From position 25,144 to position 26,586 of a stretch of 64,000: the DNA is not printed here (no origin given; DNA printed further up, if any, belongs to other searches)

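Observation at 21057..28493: Undescribed lipid-tailoring gene cluster: tandem desaturases, ACP, fatty acyl-AMP ligase, FemAB/GNAT-like acyltransferase, sulfotransferase, flanked by an outer-membrane barrel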

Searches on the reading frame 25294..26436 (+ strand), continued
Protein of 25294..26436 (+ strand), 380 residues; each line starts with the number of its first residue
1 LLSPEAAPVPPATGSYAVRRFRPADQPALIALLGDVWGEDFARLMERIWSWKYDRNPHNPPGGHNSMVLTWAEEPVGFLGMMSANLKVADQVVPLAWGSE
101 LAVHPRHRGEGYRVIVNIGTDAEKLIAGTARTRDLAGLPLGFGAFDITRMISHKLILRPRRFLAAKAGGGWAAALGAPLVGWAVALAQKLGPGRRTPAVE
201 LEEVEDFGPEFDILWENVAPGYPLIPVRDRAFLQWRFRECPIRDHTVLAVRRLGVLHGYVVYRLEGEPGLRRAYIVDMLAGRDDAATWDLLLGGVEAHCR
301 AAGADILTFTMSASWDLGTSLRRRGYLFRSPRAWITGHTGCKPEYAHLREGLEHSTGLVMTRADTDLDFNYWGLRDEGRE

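Call 43: list_cluster_members(proteins=[P0010, P0003, P0137, P0017, P0138, P0004])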
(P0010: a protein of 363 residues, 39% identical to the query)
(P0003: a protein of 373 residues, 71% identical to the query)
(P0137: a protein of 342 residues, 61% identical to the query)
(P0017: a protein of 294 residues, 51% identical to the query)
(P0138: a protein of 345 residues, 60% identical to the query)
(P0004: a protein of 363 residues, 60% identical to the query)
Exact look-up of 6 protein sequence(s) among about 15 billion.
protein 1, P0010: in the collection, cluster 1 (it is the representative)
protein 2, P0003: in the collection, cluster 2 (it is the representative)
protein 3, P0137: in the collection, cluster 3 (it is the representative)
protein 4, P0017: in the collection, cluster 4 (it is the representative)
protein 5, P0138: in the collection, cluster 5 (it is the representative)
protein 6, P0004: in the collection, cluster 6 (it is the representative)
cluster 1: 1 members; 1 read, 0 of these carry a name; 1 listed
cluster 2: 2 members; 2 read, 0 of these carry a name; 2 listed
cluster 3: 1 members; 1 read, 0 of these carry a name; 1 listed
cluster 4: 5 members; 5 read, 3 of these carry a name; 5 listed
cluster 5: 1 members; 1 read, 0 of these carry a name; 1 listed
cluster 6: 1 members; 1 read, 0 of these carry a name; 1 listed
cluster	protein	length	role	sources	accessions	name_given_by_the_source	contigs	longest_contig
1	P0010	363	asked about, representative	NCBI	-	-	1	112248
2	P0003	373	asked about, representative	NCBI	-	-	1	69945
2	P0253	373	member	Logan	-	-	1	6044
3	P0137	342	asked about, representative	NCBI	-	-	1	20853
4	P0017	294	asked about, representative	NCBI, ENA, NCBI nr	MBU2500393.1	sulfotransferase family 2 domain-containing protein [bacterium]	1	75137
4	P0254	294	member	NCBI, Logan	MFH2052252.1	MAG: hypothetical protein ABIK96_07255 [bacterium]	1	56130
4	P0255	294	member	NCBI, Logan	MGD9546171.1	MAG: sulfotransferase family 2 domain-containing protein [Candidatus Krumholzibacteriia ...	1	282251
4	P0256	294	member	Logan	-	-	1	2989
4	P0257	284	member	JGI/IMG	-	-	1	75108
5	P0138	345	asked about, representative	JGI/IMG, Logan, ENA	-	-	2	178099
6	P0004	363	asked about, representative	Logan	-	-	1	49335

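Call 44: search_protein_representatives(alignment_id=A1)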
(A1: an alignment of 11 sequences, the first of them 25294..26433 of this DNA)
Query: 11 sequences, 364 profile positions. Proteins with E-value up to 0.001 (for the whole library): 14637; up to 1e-10: 7786; up to 1e-30: 608. The best 150 are listed.
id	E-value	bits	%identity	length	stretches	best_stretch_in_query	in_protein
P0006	3.5e-176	602.0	-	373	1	5-364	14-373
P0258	6.6e-121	420.2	-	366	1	4-364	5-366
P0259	4.3e-107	374.7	-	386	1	7-362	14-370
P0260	5.0e-79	282.4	-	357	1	5-361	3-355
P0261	1.7e-76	274.0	-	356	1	8-361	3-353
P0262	7.3e-74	265.4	-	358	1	8-328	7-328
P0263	7.8e-73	262.0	-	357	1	5-361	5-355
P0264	6.4e-71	255.7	-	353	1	11-360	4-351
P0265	1.6e-69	251.1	-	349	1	16-361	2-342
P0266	2.8e-69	250.3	-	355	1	20-361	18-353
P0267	1.8e-67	244.4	-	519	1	5-361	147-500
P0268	6.0e-66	239.3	-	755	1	5-361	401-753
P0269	1.4e-64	234.8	-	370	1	6-361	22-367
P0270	1.6e-64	234.6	-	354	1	7-361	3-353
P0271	2.4e-64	234.1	-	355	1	7-361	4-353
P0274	1.5e-61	224.9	-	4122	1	6-361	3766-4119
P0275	5.9e-61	222.9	-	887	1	8-361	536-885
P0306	7.4e-49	183.1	-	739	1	5-362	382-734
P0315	6.5e-47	176.7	-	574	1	10-363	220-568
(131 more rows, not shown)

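Call 45: search_protein_families(library=pfam, proteins=[P0274, P0268, P0275, P0306, P0267, P0315], max_evalue=0.0001)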
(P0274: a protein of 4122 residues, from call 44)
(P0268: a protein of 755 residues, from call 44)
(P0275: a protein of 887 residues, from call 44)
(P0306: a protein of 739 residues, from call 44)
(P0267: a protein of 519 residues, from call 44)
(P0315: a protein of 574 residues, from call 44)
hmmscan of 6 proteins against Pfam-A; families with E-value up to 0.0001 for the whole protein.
P0274 (4122 aa): 16 families
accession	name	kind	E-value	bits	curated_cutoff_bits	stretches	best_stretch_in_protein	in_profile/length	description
PF00109.32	ketoacyl-synt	-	3.2e-190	630.2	20.8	2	709-958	2-252/252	Beta-ketoacyl synthase, N-terminal domain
PF00698.26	Acyl_transf_1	-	2.6e-116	389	32.7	2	1242-1528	2-280/319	Acyl transferase domain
PF08659.16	KR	-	1.2e-113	377.7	22.6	2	1825-2006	1-179/180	KR domain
PF02801.28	Ketoacyl-synt_C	-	6.2e-83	275.1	20.8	2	967-1083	2-118/119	Beta-ketoacyl synthase, C-terminal domain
PF00501.34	AMP-binding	-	9.3e-57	193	29.9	1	27-419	2-384/384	AMP-binding enzyme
PF00550.31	PP-binding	-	6.6e-45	151.7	20.8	3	3664-3730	1-67/67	Phosphopantetheine attachment site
PF16197.11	KAsynt_C_assoc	-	1.2e-36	125.9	33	2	2637-2753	1-107/111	Ketoacyl-synthetase C-terminal extension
PF22621.2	CurL-like_PKS_C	-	7.2e-32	109.6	27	2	2705-2768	1-64/64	CurL-like, PKS C-terminal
PF00106.31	adh_short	-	2e-24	86.6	26.6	2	3385-3542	3-160/195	short chain dehydrogenase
PF22336.2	RhiE-like_linker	-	1.1e-19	70.6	27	2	1156-1223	1-67/67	RhiE-like, KS-MAT linker domain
PF13561.12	adh_short_C2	-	3.9e-17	63.1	27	2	3393-3541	7-153/236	Enoyl-(Acyl carrier protein) reductase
PF23297.2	ACP_SdgA_C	-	5.4e-15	55.7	27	1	2113-2166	8-61/95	Highly reducing polyketide synthase sdgA, C-terminal ACP domain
PF00108.29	Thiolase_N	-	1.7e-09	37.9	26.4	0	2413-2459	67-113/260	Thiolase, N-terminal domain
PF01370.27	Epimerase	-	5.6e-09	36.2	20.9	0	3386-3509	2-108/240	NAD dependent epimerase/dehydratase family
PF23024.1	AMP-dom_DIP2-like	-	4.7e-06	27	27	1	463-575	2-106/110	Disco-interacting protein 2-like, AMP domain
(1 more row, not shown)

P0268 (755 aa): 4 families
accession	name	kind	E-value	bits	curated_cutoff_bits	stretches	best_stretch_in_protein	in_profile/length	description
PF08659.16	KR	-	4.8e-61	206.2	22.6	1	27-206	1-180/180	KR domain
PF00550.31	PP-binding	-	1.6e-16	60.7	20.8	1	308-373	2-67/67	Phosphopantetheine attachment site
PF00106.31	adh_short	-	1.8e-15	57.4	26.6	1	30-188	4-162/195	short chain dehydrogenase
PF13561.12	adh_short_C2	-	4e-11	43.4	27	1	37-186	7-154/236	Enoyl-(Acyl carrier protein) reductase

P0275 (887 aa): 3 families
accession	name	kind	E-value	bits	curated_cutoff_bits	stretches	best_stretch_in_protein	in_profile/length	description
PF00501.34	AMP-binding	-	1.5e-70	238.4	29.9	1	1-283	63-384/384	AMP-binding enzyme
PF00550.31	PP-binding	-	1.5e-16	60.9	20.8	1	449-510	4-67/67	Phosphopantetheine attachment site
PF13193.12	AMP-binding_C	-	6e-10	40.3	24.5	1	343-417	2-76/76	AMP-binding enzyme C-terminal domain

P0306 (739 aa): 5 families
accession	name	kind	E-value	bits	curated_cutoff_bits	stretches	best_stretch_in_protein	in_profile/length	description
PF08659.16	KR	-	8.7e-52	176.1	22.6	1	1-178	4-179/180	KR domain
PF00106.31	adh_short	-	3.4e-15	56.5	26.6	1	1-165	4-166/195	short chain dehydrogenase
PF00550.31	PP-binding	-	2.1e-13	50.7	20.8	1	287-350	5-67/67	Phosphopantetheine attachment site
PF13561.12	adh_short_C2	-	1e-12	48.6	27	1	9-159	8-154/236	Enoyl-(Acyl carrier protein) reductase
PF23297.2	ACP_SdgA_C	-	1.7e-06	28.5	27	1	281-352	11-81/95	Highly reducing polyketide synthase sdgA, C-terminal ACP domain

P0267 (519 aa): 1 family
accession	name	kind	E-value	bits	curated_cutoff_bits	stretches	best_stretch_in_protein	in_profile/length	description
PF00550.31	PP-binding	-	2.6e-15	56.9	20.8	1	58-121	2-65/67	Phosphopantetheine attachment site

P0315 (574 aa): 1 family
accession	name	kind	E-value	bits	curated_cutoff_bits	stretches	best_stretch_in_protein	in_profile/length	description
PF00550.31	PP-binding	-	4e-15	56.3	20.8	1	107-173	2-67/67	Phosphopantetheine attachment site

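Call 46: find_encoding_contigs(protein=P0274, flank=10000, max_places=2)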
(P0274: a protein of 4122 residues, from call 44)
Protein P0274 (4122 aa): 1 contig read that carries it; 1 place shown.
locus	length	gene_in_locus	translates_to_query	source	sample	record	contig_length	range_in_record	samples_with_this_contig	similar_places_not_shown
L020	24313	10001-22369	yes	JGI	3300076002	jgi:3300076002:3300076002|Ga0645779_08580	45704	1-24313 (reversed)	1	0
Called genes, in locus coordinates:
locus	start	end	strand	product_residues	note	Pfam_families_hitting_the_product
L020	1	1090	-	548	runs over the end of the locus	-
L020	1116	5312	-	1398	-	PF05401:NodS (weak), PF13489:Methyltransf_23, PF08241:Methyltransf_11, PF08242:Methyltransf_12, PF13649:Methyltransf_25, PF00535:Glycos_transf_2, PF13641:Glyco_tranf_2_3, PF13692:Glyco_trans_1_4, +1 more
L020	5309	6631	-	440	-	PF00005:ABC_tran, PF14524:Wzt_C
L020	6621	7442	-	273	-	PF01061:ABC2_membrane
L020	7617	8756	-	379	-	PF02771:Acyl-CoA_dh_N, PF02770:Acyl-CoA_dh_M, PF00441:Acyl-CoA_dh_1, PF08028:Acyl-CoA_dh_2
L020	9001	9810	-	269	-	PF22624:AASDHPPT_N (weak), PF01648:ACPS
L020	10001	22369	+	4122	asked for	PF00501:AMP-binding, PF00109:ketoacyl-synt, PF02801:Ketoacyl-synt_C, PF16197:KAsynt_C_assoc, PF22336:RhiE-like_linker, PF22621:CurL-like_PKS_C, PF00698:Acyl_transf_1, PF22953:SpnB_Rossmann, +20 more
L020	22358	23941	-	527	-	PF03023:MurJ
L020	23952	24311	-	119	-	?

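Call 63: find_related_loci(query=A3, collection=metagenome_contigs, flank=10000)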
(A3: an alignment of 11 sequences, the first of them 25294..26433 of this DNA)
Query A3 (380 aa) in metagenome_contigs; peptide patterns used: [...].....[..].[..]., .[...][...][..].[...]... (x = any residue, [..] = any of these).
234 stretches matched a pattern; 83 encode a relative of the query (tblastn E <= 1e-3); the best 80 are kept; 80 distinct loci.
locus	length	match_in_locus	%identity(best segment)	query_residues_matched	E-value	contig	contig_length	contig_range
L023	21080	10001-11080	53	12-371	2e-118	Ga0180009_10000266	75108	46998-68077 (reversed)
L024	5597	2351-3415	35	13-369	4e-48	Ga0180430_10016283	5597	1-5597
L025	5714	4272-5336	35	13-369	4e-48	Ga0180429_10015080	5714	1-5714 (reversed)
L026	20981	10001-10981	23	18-370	1e-25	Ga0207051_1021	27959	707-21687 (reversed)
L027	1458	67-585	35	199-376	6e-25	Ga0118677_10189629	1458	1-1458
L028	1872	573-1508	29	25-331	4e-24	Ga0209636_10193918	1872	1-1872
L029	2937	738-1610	31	47-331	6e-23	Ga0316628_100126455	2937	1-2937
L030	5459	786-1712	29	25-327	1e-22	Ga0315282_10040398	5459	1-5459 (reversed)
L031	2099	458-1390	27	17-333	2e-22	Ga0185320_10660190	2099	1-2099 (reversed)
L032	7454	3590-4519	29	24-327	2e-20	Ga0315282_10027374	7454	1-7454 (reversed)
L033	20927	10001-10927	28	25-327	4e-20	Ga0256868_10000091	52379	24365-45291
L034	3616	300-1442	26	5-368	1e-19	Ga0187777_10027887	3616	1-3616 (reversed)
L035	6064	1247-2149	26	15-292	3e-19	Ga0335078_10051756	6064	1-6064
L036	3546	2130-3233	26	18-368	9e-19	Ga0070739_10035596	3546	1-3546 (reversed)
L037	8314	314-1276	26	16-280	2e-18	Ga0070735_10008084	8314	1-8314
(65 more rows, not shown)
